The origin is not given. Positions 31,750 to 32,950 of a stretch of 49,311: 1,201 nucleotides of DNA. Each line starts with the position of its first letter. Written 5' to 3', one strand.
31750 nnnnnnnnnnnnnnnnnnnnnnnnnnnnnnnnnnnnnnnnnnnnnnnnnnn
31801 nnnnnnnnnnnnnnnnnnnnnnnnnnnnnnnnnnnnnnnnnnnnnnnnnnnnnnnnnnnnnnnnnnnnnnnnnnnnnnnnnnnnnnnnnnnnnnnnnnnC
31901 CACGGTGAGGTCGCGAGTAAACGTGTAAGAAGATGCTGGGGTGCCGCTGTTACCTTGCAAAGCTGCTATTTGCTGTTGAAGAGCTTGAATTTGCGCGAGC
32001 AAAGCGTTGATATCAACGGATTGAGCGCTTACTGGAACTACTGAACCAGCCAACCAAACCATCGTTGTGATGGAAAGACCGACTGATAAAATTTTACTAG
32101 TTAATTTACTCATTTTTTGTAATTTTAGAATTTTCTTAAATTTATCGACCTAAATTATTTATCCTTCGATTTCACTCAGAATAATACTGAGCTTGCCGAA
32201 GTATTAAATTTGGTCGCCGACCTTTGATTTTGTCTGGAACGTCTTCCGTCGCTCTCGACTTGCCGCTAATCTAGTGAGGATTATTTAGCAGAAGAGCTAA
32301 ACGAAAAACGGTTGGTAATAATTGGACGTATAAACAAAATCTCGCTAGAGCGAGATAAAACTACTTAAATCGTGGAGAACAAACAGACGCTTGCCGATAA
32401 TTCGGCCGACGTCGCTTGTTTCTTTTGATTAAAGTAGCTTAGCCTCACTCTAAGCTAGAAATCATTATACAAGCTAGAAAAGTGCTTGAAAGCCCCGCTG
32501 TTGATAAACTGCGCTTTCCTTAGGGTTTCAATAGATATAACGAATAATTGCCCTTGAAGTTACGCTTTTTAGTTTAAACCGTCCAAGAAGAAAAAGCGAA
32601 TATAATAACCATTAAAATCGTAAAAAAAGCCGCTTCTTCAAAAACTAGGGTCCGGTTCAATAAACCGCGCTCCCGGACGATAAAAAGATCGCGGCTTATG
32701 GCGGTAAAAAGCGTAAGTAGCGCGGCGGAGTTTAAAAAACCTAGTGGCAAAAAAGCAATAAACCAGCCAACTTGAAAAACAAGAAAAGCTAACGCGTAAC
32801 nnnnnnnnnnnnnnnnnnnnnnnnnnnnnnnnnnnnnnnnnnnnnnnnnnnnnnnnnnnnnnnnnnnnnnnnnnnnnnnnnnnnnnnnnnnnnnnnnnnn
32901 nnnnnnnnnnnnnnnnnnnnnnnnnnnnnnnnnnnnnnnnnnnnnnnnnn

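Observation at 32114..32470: About 345-nt highly structured leader upstream of the S-layer-like gene (candidate new cis-regulatory RNA)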

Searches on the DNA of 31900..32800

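Call 4: search_rna_families(source=window, start=31900, end=32800, threshold=evalue, max_evalue=10)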
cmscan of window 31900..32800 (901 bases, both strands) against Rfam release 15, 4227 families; matches with E-value up to 10: 4.
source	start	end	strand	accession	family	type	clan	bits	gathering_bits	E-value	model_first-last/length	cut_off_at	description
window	32328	32470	-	RF04173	MIR847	Gene; miRNA;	-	24.7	184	0.009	1-164/164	no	MIR847 microRNA precursor family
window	32348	32450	-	RF03769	mir-3913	Gene; miRNA;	-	19.1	100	0.82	1-100/100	no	mir-3913 microRNA precursor family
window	32040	32211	-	RF00125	IS128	Gene; sRNA;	-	13.8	80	4.7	1-209/209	no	IS128 RNA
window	31986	32069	+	RF00447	IRES_Kv1_4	Cis-reg; IRES;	-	11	100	8.9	1-259/259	no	Voltage-gated potassium-channel Kv1.4 IRES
